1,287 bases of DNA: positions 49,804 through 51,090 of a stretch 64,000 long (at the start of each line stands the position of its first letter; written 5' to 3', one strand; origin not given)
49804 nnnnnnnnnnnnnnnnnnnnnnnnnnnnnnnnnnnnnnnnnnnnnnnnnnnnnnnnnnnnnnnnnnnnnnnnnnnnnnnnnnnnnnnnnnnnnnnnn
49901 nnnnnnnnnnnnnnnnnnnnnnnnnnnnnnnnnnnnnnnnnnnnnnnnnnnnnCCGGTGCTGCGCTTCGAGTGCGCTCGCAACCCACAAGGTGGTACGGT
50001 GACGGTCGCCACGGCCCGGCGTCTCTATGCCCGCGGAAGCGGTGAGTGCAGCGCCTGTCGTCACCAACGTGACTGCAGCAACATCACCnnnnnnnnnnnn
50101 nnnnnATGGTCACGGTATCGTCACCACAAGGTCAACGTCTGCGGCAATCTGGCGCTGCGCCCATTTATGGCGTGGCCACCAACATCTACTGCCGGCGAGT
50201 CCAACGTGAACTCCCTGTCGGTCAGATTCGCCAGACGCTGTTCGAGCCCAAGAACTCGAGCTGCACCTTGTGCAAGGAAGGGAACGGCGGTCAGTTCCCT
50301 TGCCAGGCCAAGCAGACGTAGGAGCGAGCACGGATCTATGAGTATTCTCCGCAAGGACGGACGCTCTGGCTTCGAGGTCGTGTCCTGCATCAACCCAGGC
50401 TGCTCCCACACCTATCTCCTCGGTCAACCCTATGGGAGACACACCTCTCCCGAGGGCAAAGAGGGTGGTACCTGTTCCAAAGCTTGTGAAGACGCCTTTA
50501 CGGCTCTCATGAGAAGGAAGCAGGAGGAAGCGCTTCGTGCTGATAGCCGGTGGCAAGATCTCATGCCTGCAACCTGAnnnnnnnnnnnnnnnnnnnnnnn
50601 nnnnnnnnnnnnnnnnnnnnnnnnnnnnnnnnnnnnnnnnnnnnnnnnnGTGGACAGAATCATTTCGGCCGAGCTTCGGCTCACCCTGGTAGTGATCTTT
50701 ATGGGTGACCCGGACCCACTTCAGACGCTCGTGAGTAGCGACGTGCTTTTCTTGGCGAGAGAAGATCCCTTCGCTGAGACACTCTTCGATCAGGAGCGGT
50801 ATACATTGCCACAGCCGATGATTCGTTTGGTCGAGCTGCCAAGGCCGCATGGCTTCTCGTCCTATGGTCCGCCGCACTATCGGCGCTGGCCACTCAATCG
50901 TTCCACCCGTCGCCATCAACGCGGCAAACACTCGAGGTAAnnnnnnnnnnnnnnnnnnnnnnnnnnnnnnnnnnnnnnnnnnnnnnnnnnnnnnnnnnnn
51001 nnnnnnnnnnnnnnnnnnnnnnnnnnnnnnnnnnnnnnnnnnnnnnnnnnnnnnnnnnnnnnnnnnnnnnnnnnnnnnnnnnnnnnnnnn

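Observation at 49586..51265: GC-rich 1.7-kb island between yidD and the CIRCE-hrcA operon with six tightly packed small Cys-containing ORFs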

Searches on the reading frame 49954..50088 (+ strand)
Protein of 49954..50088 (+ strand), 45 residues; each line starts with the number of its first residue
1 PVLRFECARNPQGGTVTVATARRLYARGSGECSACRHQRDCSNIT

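Call 23: find_homologous_proteins(query=A1, max_evalue=0.01)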
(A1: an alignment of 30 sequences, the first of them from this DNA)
Query A1 (30 sequences) (45 aa, profile of the alignment): 13 proteins with E <= 0.01 among 54 candidates.
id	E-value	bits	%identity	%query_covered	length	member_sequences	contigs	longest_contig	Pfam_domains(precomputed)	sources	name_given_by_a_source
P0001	1.3e-9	56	100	100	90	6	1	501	-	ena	-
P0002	7.9e-9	53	83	91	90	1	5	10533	-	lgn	-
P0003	1.0e-8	53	84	96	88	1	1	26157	-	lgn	-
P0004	2.2e-8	52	91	96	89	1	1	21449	-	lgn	-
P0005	7.1e-8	50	-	-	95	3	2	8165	-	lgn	-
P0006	1.1e-6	47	76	91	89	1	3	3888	-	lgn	-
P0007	2.8e-5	42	-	-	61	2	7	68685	-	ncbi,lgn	-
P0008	3.8e-5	42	-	-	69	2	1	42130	-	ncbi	-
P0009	7.4e-5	41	31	58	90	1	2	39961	-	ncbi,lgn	ncbi:MAG: hypothetical protein WBO92_02415 [Candidatus Moraniibacteriota bacterium]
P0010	1.6e-4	40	40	53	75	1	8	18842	-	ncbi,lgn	-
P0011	2.7e-4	39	-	-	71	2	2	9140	-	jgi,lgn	jgi:hypothetical protein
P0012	5.1e-4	38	-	-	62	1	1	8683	-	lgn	-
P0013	7.2e-3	34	-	-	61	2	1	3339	-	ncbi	-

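Call 31: find_encoding_contigs(protein=P0003, flank=6000, max_places=3)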
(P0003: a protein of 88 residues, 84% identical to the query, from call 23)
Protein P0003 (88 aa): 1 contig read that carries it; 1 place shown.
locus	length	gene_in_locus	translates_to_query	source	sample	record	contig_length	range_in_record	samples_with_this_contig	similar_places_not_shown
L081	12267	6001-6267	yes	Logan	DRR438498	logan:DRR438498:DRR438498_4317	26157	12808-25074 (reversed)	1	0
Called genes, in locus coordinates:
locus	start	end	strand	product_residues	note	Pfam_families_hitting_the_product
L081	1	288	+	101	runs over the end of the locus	PF00829:Ribosomal_L21p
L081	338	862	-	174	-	PF01751:Toprim, PF13662:Toprim_4, PF21175:RecR_C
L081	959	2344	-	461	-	PF00772:DnaB, PF03796:DnaB_C, PF13481:AAA_25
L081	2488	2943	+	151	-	-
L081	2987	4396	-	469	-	PF01406:tRNA-synt_1e, PF01921:tRNA-synt_1f (faint), PF09334:tRNA-synt_1g (weak), PF23493:CysS_C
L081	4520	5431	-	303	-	PF01544:CorA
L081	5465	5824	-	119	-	-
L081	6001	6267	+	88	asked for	-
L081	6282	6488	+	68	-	-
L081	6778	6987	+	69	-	-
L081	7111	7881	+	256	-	PF01628:HrcA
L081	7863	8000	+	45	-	-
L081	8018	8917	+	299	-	PF00293:NUDIX, PF01025:GrpE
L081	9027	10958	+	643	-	PF00012:HSP70, PF06723:MreB_Mbl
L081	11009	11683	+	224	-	-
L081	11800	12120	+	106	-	PF11950:DUF3467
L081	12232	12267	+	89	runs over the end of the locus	-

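Call 32: find_encoding_contigs(protein=P0004, flank=6000, max_places=3)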
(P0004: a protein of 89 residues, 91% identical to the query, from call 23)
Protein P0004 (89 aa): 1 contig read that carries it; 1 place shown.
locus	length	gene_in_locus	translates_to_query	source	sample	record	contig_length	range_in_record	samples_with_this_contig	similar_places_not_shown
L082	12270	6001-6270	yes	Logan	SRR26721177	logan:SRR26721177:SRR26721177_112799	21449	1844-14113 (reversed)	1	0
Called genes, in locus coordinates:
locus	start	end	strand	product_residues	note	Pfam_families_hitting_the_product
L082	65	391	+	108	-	PF00829:Ribosomal_L21p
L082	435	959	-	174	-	PF01751:Toprim, PF13662:Toprim_4, PF21175:RecR_C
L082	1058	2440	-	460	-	PF00772:DnaB, PF13481:AAA_25, PF03796:DnaB_C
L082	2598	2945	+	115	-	-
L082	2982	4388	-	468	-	PF01406:tRNA-synt_1e, PF09334:tRNA-synt_1g (weak), PF09190:DALR_2 (weak), PF23493:CysS_C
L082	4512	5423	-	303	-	PF01544:CorA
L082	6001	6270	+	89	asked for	-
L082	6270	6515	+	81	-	-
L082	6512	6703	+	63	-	-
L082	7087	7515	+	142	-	-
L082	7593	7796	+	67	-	-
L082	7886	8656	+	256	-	PF01628:HrcA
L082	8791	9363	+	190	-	PF01025:GrpE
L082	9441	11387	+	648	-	PF00012:HSP70, PF06723:MreB_Mbl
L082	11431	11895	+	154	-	-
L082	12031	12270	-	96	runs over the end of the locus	-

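Call 36: search_solved_structures(query=A1, max_evalue=10, show_alignments=3)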
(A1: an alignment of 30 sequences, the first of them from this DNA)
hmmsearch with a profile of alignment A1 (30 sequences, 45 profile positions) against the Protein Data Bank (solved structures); distinct sequences matched with E-value up to 10: 2.
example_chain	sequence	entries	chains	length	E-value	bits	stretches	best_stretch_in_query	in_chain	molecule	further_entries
3mkv_A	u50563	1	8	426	0.18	15.3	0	20-35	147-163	PUTATIVE AMIDOHYDROLASE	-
2d9l_A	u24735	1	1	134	1.9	12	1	26-39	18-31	Nucleoporin-like protein RIP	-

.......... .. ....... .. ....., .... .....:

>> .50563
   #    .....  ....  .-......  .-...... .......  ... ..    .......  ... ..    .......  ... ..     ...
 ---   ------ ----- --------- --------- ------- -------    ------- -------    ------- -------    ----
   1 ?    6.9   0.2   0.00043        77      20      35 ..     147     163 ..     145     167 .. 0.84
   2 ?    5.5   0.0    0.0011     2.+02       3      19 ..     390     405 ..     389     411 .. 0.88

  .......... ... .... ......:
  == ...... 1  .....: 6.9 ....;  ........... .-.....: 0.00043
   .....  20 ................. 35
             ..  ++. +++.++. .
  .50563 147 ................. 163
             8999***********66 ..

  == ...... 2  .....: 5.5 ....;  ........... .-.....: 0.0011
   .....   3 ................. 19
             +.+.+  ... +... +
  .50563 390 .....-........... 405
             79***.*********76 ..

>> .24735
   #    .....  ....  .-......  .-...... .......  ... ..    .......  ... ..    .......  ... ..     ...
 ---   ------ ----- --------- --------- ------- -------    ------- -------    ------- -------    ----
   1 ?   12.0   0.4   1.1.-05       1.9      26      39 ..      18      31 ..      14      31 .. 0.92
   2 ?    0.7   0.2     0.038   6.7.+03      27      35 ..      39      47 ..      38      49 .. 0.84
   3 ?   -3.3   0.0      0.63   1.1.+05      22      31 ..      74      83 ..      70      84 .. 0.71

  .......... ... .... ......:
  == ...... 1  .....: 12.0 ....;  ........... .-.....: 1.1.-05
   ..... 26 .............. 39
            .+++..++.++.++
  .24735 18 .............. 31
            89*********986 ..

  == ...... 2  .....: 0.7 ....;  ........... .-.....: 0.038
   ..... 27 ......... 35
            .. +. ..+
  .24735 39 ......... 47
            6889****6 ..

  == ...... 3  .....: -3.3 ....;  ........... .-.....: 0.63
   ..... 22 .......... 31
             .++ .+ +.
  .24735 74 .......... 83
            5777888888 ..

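Call 37: search_protein_families(library=pfam, alignment_id=A1, max_evalue=10)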
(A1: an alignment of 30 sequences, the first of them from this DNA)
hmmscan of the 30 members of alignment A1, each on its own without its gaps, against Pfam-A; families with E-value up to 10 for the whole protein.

A. member 1, seq(45 aa): 0 families

B. families by the number of members that match (of 30 scanned): 6 families
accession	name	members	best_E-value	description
PF23276.1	TPR_24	1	0.0005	Fungal tetratrico peptide repeats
PF13771.12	zf-HC5HC2H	1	0.0092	PHD-like zinc-binding domain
PF02150.21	Zn_ribbon_RPB9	1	0.014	RNA polymerases M/15 Kd subunit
PF01807.25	Zn_ribbon_DnaG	1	0.1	CHC2 zinc finger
PF02565.21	RecO_C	1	0.28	Recombination protein O C terminal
PF04246.17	RseC_MucC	1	4.9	Positive regulator of sigma(E), RseC/MucC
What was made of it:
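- On WhiB-like (Wbl) family: No Pfam Whib hit for any of 30 members at E <= 10 (call 37).
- Closest known: N-terminal CX13CX2CX5C [4Fe-4S] site of NUBP1/Nbp35. Different: No sequence similarity was detected (calls 36, 37).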

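Call 50: find_encoding_contigs(protein=P0011, flank=6000, max_places=4)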
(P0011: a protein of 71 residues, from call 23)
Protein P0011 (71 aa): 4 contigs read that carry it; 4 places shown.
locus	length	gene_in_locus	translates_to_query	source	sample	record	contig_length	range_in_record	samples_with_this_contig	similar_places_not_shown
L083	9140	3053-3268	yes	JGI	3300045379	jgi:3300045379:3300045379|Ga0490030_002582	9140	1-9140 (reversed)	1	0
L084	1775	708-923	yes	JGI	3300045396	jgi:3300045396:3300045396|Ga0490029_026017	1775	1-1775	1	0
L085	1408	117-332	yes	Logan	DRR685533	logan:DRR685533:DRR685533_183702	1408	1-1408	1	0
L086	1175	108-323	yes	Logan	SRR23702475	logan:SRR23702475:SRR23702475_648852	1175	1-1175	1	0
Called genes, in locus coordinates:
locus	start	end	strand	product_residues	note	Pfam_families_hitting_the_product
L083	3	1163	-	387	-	?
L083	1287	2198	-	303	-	PF01544:CorA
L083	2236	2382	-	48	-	-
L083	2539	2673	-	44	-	-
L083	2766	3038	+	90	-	-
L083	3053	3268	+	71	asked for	-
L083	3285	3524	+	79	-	-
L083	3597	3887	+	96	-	-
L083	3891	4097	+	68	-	-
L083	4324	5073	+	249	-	PF01628:HrcA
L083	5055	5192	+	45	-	-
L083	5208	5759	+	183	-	PF01025:GrpE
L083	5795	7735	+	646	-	PF00012:HSP70, PF06723:MreB_Mbl, PF02782:FGGY_C (faint)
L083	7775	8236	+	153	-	-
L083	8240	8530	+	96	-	PF11950:DUF3467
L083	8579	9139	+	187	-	?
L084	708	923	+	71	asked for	-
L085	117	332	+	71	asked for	-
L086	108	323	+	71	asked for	-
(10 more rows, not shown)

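Call 51: find_encoding_contigs(protein=P0006, flank=6000, max_places=3)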
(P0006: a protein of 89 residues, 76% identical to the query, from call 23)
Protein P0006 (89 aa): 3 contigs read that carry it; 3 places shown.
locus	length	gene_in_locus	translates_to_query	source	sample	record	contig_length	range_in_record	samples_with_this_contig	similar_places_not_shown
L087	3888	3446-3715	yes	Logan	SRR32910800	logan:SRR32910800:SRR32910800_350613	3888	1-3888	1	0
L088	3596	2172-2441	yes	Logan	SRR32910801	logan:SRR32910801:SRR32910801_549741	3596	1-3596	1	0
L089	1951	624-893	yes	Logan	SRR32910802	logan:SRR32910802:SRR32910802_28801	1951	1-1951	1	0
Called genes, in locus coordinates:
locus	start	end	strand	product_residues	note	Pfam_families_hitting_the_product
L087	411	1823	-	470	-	PF01406:tRNA-synt_1e, PF01921:tRNA-synt_1f (faint), PF09334:tRNA-synt_1g (weak), PF09190:DALR_2, PF23493:CysS_C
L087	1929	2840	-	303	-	PF01544:CorA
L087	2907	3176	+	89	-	PF01809:YidD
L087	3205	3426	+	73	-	-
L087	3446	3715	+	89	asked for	-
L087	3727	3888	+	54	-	?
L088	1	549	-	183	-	?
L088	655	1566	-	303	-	PF01544:CorA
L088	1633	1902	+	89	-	PF01809:YidD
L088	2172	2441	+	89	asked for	-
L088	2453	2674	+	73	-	-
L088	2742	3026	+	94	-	-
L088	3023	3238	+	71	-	-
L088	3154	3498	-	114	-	-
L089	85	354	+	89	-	PF01809:YidD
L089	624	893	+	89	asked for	-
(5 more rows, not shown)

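Call 94: find_related_loci(query=P0005, collection=metagenome_contigs, flank=4000)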
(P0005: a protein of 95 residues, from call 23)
Query P0005 (95 aa) in metagenome_contigs; peptide patterns used: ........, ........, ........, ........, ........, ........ (x = any residue, [..] = any of these).
597 stretches matched a pattern, but none encodes a relative of the query by tblastn (E <= 1e-3).

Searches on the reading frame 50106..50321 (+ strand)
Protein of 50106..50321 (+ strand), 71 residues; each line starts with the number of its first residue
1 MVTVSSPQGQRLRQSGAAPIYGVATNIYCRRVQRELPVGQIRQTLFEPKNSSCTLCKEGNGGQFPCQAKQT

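Call 8: search_protein_families(library=pfam, max_evalue=1, proteins=[window:50106-50321:+])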
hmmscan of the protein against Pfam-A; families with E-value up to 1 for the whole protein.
window:50106-50321:+ (71 aa): 1 family
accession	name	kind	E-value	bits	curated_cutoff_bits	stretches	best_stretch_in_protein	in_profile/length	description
PF13771.12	zf-HC5HC2H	-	0.018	15.7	29.1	1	34-69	21-56/91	PHD-like zinc-binding domain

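Call 47: search_protein_families(library=phrogs, max_evalue=0.1, proteins=[window:50106-50318:+])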
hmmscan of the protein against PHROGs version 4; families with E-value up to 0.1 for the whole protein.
window:50106-50318:+ (71 aa): 0 families

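Call 48: search_protein_families(library=padloc, max_evalue=0.1, proteins=[window:50106-50318:+])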
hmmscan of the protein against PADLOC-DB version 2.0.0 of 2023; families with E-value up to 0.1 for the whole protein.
window:50106-50318:+ (71 aa): 0 families

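Call 49: search_protein_families(library=ncbifam, max_evalue=0.1, proteins=[window:50106-50318:+])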
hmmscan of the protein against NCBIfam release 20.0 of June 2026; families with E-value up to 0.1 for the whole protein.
window:50106-50318:+ (71 aa): 1 family
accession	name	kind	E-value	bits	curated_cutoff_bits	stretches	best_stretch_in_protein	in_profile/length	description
NF040661.1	Osc7112_2153fam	equivalog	0.071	13.5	50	1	43-66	42-64/75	Osc7112_2153 family protein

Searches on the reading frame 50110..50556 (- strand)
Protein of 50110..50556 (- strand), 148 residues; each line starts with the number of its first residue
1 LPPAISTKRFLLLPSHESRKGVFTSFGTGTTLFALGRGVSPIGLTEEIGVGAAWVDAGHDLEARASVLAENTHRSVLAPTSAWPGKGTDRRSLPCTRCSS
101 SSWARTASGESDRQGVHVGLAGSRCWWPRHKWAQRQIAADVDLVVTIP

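Call 8: search_protein_families(library=pfam, max_evalue=1, proteins=[window:50110-50556:-])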
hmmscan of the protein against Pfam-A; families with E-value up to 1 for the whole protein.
window:50110-50556:- (148 aa): 1 family
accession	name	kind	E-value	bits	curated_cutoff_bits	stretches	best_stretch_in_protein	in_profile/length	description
PF15777.11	Anti-TRAP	-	0.087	13.3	32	1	89-110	27-48/59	Tryptophan RNA-binding attenuator protein inhibitory protein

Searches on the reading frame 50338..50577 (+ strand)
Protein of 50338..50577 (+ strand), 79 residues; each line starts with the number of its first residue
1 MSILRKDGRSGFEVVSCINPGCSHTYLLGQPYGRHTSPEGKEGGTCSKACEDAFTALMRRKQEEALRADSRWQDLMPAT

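Call 8: search_protein_families(library=pfam, max_evalue=1, proteins=[window:50338-50577:+])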
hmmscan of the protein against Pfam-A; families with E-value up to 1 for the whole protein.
window:50338-50577:+ (79 aa): 1 family
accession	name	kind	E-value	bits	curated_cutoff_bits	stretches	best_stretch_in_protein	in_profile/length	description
PF01846.25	FF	-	0.011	16.2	22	1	51-77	3-26/50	FF domain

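Call 47: search_protein_families(library=phrogs, max_evalue=0.1, proteins=[window:50338-50574:+])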
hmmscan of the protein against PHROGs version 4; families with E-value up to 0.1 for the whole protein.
window:50338-50574:+ (79 aa): 1 family
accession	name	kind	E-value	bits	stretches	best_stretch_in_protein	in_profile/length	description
phrog_22164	-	unknown function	0.075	14.6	0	15-72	5-51/111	-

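Call 48: search_protein_families(library=padloc, max_evalue=0.1, proteins=[window:50338-50574:+])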
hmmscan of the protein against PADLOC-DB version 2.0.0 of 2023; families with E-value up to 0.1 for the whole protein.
window:50338-50574:+ (79 aa): 0 families

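Call 49: search_protein_families(library=ncbifam, max_evalue=0.1, proteins=[window:50338-50574:+])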
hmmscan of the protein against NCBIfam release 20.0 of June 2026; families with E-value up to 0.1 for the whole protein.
window:50338-50574:+ (79 aa): 0 families
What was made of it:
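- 50338..50577 (+): o4, 79 aa. A different small Cys4 protein (C17-x4-C22 ... C45-x3-C49, then a charged helix-like tail). Near-orphan. No family hit (calls 8, 47-49).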

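Call 77: find_homologous_proteins(query=window:50338-50574:+, max_evalue=0.01)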
Query window:50338-50574:+ (79 aa): 1 proteins with E <= 0.01 among 1 candidates.
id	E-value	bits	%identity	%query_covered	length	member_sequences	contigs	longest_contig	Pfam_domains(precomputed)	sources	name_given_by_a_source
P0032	6.3e-44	165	95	100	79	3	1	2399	-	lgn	-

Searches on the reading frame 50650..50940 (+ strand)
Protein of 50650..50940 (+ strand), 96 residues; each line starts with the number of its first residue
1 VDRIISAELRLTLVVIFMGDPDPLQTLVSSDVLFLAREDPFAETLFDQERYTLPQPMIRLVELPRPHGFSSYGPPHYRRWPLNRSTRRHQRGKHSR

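Call 8: search_protein_families(library=pfam, max_evalue=1, proteins=[window:50650-50940:+])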
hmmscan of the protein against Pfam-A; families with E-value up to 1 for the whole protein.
window:50650-50940:+ (96 aa): 0 families

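Call 47: search_protein_families(library=phrogs, max_evalue=0.1, proteins=[window:50650-50937:+])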
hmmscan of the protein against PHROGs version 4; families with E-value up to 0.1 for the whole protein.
window:50650-50937:+ (96 aa): 0 families

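Call 48: search_protein_families(library=padloc, max_evalue=0.1, proteins=[window:50650-50937:+])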
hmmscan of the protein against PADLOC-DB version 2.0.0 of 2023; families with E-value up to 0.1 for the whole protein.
window:50650-50937:+ (96 aa): 0 families

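Call 49: search_protein_families(library=ncbifam, max_evalue=0.1, proteins=[window:50650-50937:+])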
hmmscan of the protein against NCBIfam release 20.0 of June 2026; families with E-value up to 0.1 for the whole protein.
window:50650-50937:+ (96 aa): 0 families

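Call 56: find_homologous_proteins(query=window:50650-50937:+, max_evalue=0.01)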
Query window:50650-50937:+ (96 aa): 1 proteins with E <= 0.01 among 3 candidates.
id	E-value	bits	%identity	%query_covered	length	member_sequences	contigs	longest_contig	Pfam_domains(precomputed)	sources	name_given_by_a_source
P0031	5.7e-45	169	80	100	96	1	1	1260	-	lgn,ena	-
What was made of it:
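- Tried and rejected: o4 and o5 database searches returned only near-identical sequences (calls 56, 77).
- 50650..50940 (+): o5, 96 aa, GTG start, no cysteine. A second small family with the conserved motif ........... One database hit, P0031 at 80% (call 56).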
